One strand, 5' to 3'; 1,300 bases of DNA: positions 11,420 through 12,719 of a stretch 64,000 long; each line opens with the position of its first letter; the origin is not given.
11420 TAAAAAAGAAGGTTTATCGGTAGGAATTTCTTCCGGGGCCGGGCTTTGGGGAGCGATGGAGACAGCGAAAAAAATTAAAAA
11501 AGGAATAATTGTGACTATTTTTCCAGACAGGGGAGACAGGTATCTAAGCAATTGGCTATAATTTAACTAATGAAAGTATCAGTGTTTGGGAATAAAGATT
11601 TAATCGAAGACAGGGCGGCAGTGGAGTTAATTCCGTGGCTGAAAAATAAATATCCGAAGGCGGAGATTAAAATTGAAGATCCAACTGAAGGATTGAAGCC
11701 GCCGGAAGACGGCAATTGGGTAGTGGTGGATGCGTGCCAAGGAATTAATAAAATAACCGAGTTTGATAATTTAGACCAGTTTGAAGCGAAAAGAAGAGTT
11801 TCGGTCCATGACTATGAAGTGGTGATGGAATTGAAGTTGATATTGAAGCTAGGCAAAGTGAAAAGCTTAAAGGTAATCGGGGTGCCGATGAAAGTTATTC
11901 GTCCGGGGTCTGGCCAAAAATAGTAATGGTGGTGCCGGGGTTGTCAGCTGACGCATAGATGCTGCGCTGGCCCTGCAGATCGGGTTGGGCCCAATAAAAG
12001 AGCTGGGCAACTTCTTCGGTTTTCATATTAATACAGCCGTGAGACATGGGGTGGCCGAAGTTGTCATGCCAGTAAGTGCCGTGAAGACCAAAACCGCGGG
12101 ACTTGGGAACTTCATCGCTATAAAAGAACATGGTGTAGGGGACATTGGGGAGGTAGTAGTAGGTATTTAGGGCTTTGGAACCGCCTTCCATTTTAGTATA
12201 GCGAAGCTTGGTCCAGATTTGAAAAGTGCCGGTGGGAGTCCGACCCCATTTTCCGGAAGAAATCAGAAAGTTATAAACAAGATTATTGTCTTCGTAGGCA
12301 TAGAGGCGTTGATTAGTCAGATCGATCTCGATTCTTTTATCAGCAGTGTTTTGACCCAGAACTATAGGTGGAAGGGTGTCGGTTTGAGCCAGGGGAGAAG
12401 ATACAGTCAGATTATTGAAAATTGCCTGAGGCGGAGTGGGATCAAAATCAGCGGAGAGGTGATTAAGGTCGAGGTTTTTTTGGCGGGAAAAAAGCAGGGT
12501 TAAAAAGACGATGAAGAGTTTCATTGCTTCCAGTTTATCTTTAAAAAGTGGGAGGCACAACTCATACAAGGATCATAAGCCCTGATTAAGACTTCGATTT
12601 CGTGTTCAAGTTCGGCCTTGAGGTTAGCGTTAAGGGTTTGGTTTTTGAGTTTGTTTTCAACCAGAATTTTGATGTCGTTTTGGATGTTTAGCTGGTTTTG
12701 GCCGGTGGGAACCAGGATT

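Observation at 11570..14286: Minimal two-subunit [NiFe]-hydrogenase with a NuoB-like small subunit missing one proximal-cluster cysteine, and scattered maturation genes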

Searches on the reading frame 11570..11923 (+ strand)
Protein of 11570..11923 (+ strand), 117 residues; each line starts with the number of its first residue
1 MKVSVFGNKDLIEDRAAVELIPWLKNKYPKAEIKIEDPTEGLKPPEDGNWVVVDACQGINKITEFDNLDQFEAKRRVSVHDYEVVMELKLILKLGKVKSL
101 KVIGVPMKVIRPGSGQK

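Call 3: search_protein_families(library=pfam, proteins=[window:11570-11923:+], max_evalue=0.01)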
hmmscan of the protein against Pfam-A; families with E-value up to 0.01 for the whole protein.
window:11570-11923:+ (117 aa): 0 families

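Call 4: search_protein_families(library=ncbifam, proteins=[window:11570-11923:+], max_evalue=0.01)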
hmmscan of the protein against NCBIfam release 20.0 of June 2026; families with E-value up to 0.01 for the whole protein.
window:11570-11923:+ (117 aa): 1 family
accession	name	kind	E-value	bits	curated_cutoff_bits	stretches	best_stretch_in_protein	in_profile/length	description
NF045519.1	NiFeSe_H2_mat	exception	0.0044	16.8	190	1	67-106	79-117/152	NiFeSe hydrogenase maturation protease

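Call 22: search_solved_structures(query=window:11570-11923:+, max_evalue=10, show_alignments=3)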
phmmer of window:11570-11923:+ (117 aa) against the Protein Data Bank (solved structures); distinct sequences matched with E-value up to 10: 1.
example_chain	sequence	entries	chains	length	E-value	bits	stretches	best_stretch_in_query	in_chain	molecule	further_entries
5fir_A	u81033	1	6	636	1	12.6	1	21-68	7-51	5'-3' EXORIBONUCLEASE 2 HOMOLOG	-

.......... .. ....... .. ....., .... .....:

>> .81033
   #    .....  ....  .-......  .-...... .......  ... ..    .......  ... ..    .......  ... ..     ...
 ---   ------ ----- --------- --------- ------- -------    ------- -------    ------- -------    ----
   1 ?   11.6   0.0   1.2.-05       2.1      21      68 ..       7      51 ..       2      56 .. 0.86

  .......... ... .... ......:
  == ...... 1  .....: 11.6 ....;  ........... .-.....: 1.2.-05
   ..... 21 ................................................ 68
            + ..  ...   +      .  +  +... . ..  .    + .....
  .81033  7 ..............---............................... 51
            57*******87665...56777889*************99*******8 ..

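Call 25: search_solved_structures(query=A1, max_evalue=10, show_alignments=3)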
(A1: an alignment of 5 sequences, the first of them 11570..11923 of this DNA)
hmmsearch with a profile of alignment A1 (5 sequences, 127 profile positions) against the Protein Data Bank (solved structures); distinct sequences matched with E-value up to 10: 0.

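Call 26: search_protein_families(library=pfam, alignment_id=A1, max_evalue=10)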
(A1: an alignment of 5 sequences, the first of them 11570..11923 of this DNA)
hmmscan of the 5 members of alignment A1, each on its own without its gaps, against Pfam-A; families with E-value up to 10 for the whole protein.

A. member 1, window:11570-11923:+ (117 aa): 0 families

B. families by the number of members that match (of 5 scanned): 1 family
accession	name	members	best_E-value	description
PF01750.23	HycI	3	0.0002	Hydrogenase maturation protease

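Call 82: search_protein_families(library=pfam, alignment_id=A5, max_evalue=1)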
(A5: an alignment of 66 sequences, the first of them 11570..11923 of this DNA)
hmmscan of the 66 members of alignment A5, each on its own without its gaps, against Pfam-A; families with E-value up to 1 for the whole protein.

A. member 1, window:11570-11923:+ (117 aa): 0 families

B. families by the number of members that match (of 66 scanned): 10 families
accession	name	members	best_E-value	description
PF01750.23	HycI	47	1.9e-06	Hydrogenase maturation protease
PF11917.13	DUF3435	1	0.0074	Protein of unknown function (DUF3435)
PF19498.4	DUF6033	1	0.043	Protein of unknown function (DUF6033)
PF23311.1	DUF7084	1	0.12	Domain of unknown function (DUF7084)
PF23247.1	LRR_RPS2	1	0.17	Plant disease resistance protein RPS2-like, leucine-rich repeats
PF03622.19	IBV_3B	1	0.17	IBV 3B protein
PF03625.19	DUF302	1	0.19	Domain of unknown function DUF302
PF16452.10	Phage_CI_C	1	0.2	Bacteriophage CI repressor C-terminal domain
PF19196.5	DUF5871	1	0.2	Family of unknown function (DUF5871)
PF05706.17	CDKN3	1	0.26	Cyclin-dependent kinase inhibitor 3 (CDKN3)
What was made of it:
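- On HycI/HybD hydrogenase maturation endopeptidase (PF01750): 47/66 family members hit HycI, best E 1.9e-6 (call 82).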

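Call 83: search_solved_structures(query=A5, max_evalue=10, show_alignments=2)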
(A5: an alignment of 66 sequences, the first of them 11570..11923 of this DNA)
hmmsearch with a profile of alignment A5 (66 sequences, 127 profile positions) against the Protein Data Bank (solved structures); distinct sequences matched with E-value up to 10: 2.
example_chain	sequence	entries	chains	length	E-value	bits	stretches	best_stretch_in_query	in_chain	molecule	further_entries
1a4u_A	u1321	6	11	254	0.027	17.4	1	37-96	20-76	ALCOHOL DEHYDROGENASE | PROTEIN (ALCOHOL DEHYDROGENASE)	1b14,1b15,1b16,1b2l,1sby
3rj5_A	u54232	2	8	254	0.027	17.4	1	37-96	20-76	Alcohol dehydrogenase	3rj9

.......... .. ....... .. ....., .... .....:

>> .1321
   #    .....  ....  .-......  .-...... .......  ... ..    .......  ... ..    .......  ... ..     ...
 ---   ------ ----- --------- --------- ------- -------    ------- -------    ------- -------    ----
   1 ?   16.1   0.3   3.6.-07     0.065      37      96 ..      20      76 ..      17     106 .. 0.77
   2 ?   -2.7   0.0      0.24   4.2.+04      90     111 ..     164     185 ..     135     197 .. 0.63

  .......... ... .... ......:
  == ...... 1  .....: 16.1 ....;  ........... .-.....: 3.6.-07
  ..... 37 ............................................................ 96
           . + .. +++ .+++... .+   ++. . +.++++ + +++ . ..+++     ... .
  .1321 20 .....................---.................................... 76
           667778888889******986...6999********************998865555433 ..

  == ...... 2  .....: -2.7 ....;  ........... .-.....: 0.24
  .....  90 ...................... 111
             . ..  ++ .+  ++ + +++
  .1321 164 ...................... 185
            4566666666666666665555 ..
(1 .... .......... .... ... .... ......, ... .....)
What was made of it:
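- On HycI/HybD hydrogenase maturation endopeptidase (PF01750): A PDB profile search found no protease (calls 25, 83).
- Tried and rejected: No protease hit (calls 22, 25, 83).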

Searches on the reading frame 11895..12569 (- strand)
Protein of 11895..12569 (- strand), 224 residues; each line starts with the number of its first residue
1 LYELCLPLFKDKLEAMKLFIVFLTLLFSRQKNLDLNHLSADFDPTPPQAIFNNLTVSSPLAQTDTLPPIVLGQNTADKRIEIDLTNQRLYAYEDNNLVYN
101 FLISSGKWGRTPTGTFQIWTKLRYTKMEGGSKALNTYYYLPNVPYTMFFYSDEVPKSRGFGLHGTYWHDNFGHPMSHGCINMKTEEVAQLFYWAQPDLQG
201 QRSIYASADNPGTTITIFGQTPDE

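Call 3: search_protein_families(library=pfam, proteins=[window:11895-12569:-], max_evalue=0.01)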
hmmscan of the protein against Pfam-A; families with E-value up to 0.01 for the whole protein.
window:11895-12569:- (224 aa): 1 family
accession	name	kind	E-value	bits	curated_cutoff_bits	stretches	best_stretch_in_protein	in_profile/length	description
PF03734.19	YkuD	-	7.7e-23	82.1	23.4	1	78-211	2-140/146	L,D-transpeptidase catalytic domain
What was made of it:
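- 11895..12569 (-): YkuD L,D-transpeptidase gene, inserted downstream of hydL. It is not part of the system. Pfam YkuD (call 3).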

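Call 4: search_protein_families(library=ncbifam, proteins=[window:11895-12569:-], max_evalue=0.01)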
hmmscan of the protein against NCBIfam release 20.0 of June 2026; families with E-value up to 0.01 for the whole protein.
window:11895-12569:- (224 aa): 4 families
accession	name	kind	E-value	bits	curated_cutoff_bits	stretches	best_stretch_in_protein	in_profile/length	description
NF004785.0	PRK06132.1-2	subfamily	9e-08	31.7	169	1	82-123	67-109/353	hypothetical protein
NF040925.1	LD_carbox_ElsL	exception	1.8e-07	31.1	270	1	158-192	114-148/164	cell wall-recycling L,D-carboxypeptidase ElsL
NF004786.0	PRK06132.1-3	equivalog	0.00017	20.5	329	1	76-193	27-129/418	hypothetical protein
NF004787.0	PRK06132.1-4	equivalog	0.00053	18.9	409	1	78-183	58-147/347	hypothetical protein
